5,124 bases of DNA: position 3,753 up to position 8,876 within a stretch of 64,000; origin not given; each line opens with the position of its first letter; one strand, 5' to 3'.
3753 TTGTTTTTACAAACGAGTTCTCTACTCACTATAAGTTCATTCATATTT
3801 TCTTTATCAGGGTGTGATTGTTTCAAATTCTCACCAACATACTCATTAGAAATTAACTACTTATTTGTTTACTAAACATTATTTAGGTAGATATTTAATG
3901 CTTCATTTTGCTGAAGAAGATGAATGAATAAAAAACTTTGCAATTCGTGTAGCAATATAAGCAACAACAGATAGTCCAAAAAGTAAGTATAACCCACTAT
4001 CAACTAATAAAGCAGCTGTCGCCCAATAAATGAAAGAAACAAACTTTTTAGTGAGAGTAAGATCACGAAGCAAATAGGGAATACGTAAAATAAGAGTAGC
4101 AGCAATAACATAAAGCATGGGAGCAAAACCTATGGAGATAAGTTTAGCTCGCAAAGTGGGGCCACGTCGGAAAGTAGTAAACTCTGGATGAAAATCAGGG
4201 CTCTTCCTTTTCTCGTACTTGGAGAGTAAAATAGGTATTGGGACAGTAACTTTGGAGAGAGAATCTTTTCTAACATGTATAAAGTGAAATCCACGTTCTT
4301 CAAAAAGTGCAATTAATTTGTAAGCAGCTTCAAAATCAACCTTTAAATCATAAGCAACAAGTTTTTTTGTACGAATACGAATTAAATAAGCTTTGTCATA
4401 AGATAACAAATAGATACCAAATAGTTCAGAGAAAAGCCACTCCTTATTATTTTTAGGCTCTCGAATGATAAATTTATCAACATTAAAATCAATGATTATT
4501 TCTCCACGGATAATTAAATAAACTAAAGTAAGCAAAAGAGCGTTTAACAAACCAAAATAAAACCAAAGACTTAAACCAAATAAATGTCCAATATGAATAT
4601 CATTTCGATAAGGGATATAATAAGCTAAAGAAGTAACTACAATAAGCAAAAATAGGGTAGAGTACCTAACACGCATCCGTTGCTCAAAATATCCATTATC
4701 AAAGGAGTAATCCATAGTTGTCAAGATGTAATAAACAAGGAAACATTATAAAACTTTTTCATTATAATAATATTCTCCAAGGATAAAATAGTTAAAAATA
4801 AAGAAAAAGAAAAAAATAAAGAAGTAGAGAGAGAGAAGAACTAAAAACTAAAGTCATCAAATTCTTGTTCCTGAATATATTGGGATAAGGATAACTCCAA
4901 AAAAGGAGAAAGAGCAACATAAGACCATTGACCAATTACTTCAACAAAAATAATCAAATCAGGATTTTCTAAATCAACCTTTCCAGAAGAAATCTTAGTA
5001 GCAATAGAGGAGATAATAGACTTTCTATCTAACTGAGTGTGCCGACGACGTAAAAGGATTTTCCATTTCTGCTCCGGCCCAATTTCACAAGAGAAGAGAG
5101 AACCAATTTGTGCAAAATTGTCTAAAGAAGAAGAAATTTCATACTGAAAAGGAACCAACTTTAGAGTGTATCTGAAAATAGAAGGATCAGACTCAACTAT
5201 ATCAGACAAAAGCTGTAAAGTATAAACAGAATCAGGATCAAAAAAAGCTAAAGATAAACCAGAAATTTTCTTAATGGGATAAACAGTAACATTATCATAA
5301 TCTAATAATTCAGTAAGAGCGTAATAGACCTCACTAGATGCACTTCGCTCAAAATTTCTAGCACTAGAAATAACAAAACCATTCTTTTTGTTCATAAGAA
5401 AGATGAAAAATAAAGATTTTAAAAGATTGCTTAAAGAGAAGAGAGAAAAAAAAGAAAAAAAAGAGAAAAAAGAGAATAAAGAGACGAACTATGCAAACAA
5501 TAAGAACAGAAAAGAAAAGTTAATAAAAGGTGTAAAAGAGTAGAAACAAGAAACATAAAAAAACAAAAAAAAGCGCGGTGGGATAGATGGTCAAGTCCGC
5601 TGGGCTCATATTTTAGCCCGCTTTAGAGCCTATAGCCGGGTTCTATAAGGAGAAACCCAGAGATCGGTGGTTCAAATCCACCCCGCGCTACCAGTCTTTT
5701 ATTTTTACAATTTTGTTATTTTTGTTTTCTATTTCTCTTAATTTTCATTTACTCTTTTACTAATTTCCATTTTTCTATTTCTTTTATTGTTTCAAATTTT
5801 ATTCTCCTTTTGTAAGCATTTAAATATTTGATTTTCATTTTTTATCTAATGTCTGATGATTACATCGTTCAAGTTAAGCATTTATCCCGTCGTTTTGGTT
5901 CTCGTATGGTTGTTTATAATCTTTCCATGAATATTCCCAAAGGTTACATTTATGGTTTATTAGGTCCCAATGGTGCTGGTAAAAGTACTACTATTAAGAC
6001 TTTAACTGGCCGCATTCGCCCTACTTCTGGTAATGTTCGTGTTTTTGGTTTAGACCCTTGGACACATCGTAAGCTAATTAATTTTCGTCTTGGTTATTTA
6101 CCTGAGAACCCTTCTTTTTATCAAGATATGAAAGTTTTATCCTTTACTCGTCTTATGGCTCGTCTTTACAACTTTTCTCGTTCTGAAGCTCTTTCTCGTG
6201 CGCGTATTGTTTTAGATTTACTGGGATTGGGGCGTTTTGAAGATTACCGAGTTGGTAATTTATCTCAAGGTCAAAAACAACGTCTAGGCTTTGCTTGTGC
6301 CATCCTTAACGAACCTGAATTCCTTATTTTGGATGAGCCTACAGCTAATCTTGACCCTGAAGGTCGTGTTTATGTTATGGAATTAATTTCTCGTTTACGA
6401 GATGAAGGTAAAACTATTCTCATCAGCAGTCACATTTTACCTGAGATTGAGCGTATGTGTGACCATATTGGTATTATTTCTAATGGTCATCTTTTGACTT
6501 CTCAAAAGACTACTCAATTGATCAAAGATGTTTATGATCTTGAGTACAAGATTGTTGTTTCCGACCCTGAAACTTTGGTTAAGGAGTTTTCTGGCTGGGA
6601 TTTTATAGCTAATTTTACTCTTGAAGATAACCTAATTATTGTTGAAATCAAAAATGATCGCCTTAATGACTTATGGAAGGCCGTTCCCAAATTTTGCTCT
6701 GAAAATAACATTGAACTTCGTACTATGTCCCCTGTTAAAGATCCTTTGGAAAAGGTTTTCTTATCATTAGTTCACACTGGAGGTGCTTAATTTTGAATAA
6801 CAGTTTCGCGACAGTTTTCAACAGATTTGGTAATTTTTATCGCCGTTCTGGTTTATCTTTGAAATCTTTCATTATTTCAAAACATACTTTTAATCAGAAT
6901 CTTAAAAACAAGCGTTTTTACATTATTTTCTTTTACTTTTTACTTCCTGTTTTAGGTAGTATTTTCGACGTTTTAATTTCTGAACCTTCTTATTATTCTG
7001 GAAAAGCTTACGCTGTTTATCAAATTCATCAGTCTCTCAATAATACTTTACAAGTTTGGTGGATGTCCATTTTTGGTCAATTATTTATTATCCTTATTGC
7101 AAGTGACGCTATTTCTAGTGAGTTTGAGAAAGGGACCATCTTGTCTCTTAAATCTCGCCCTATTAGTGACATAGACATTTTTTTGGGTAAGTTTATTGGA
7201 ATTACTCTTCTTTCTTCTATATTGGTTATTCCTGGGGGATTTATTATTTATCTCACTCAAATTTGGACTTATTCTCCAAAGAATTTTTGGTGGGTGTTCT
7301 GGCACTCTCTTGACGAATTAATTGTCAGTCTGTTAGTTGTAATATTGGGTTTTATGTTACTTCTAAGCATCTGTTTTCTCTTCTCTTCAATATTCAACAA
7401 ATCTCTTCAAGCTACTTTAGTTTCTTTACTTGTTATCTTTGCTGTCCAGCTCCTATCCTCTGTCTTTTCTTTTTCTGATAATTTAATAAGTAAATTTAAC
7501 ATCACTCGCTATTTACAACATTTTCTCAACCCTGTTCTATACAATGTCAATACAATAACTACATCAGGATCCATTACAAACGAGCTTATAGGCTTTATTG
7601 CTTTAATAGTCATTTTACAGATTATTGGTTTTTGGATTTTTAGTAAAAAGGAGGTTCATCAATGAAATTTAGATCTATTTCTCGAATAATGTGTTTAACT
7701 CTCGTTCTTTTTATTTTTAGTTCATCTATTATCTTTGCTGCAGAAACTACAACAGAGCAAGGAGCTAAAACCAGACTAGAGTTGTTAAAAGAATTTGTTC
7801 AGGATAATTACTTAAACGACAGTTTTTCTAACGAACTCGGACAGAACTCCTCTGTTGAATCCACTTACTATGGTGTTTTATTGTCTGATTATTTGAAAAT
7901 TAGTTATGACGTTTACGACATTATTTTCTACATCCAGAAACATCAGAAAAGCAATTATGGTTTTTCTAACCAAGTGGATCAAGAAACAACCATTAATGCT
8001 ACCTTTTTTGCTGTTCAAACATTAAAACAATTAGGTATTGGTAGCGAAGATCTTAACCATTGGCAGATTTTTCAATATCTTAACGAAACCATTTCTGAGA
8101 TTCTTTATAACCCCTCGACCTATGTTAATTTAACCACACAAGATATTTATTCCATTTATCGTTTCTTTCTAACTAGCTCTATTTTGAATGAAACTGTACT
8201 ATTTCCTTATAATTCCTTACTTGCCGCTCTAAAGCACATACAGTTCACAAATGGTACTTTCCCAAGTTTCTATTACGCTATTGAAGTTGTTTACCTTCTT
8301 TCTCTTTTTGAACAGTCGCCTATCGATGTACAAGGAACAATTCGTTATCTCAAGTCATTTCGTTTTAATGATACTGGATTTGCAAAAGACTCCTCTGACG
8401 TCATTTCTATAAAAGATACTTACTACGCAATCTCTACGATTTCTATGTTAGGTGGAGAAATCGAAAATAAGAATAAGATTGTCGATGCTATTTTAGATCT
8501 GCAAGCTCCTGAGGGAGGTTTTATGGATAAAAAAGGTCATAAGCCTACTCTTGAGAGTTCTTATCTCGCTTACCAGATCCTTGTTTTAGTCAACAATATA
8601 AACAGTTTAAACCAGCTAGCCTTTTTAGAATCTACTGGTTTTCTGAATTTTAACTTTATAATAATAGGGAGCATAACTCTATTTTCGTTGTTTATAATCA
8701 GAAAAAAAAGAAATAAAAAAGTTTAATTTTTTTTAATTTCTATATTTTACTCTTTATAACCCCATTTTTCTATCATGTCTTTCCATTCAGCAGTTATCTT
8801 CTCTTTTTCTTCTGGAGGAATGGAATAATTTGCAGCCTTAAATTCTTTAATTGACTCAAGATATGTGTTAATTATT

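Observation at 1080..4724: Tandem paralogous HHxxxDG (condensation / WS-DGAT-type) acyltransferases plus a membrane protein in an archaeon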

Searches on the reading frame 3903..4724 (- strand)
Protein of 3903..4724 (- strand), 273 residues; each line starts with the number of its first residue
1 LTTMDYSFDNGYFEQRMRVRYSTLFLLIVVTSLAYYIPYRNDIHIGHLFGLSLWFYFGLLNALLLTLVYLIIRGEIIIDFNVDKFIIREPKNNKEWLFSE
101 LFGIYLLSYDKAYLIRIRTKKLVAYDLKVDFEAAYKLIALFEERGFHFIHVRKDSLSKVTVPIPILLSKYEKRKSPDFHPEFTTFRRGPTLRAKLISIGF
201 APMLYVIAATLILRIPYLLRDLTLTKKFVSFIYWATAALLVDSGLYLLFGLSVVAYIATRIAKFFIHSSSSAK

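Call 4: search_protein_families(library=pfam, proteins=[window:3903-4724:-], max_evalue=1)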
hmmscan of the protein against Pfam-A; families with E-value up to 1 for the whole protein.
window:3903-4724:- (273 aa): 1 family
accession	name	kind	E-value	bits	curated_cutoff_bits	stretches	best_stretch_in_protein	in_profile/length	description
PF06196.17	DUF997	-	0.03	14.7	26.3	1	23-73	13-65/77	Protein of unknown function (DUF997)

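Call 5: search_protein_families(library=ncbifam, proteins=[window:3903-4724:-], max_evalue=1)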
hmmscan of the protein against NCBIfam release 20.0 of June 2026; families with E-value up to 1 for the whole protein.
window:3903-4724:- (273 aa): 1 family
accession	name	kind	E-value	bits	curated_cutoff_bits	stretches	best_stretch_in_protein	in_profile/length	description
NF047871.1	vicin_ArsD_rel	equivalog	0.044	13.7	90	1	123-160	61-98/124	ArsD-related vicinal cysteine protein VcpD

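Call 40: find_homologous_proteins(query=window:3903-4724:-, max_evalue=0.001)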
Query window:3903-4724:- (273 aa): 9 proteins with E <= 0.001 among 1504 candidates.
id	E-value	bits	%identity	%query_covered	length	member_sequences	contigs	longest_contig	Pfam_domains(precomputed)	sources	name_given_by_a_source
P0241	3.8e-172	589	100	100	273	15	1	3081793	-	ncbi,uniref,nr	ncbi:MAG: hypothetical protein K9W45_07160 [Candidatus Heimdallarchaeum aukensis]|uniref:Uncharacter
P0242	4.6e-119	415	69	99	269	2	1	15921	-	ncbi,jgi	ncbi:MAG: hypothetical protein ACTSPI_01975 [Candidatus Heimdallarchaeaceae archaeon]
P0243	1.1e-106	374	64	99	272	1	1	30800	-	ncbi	-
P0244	2.4e-79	285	53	98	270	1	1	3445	-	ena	-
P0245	9.6e-79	283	51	98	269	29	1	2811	-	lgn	-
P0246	8.8e-78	279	51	93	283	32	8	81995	-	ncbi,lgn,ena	-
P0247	1.3e-75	272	49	98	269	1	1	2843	-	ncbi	-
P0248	4.1e-74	267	48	99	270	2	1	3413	-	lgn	-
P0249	1.7e-72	262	48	93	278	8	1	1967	-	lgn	-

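Call 61: search_protein_representatives(alignment_id=A3)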
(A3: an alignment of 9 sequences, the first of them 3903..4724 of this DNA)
Query: 9 sequences, 269 profile positions. Proteins with E-value up to 0.001 (for the whole library): 4; up to 1e-10: 4; up to 1e-30: 2. The best 4 are listed.
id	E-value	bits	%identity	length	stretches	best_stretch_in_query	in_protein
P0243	3.8e-131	452.7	-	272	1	1-269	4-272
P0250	3.1e-56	207.0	-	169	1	1-159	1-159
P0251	8.0e-25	104.0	-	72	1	199-269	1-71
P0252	3.6e-23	98.6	-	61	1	1-61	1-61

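Call 79: search_protein_families(library=padloc, proteins=[window:3903-4724:-], max_evalue=0.01)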
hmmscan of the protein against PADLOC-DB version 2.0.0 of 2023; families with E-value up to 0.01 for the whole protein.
window:3903-4724:- (273 aa): 0 families

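Call 83: find_encoding_contigs(protein=P0241, flank=5000, max_places=1)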
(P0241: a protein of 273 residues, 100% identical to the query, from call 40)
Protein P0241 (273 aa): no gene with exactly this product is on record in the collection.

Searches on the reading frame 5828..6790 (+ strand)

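Call 56: search_protein_families(library=pfam, proteins=[window:5828-6790:+], max_evalue=0.001)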
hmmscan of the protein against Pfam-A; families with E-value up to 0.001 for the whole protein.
window:5828-6790:+ (320 aa): 3 families
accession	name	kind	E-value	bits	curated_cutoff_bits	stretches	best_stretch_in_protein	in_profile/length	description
PF00005.33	ABC_tran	-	6.1e-30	105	25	1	31-173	3-137/137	ABC transporter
PF13304.12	AAA_21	-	9.5e-10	39.4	27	1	143-205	236-300/304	AAA domain, putative AbiEii toxin, Type IV TA system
PF02463.25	SMC_N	-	0.00014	21.8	40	0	144-216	136-211/220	RecF/RecN/SMC N terminal domain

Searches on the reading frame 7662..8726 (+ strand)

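Call 56: search_protein_families(library=pfam, proteins=[window:7662-8726:+], max_evalue=0.001)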
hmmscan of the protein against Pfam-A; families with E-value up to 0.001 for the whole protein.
window:7662-8726:+ (354 aa): 2 families
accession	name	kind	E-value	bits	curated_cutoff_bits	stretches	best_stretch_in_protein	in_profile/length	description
PF00432.27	Prenyltrans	-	4.6e-17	62.8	26.5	2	203-317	32-149/304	Prenyltransferase alpha-alpha toroid domain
PF05817.20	Ribophorin_II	-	0.00082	19.5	23.4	0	40-142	33-127/240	Ribophorin II N-terminal domain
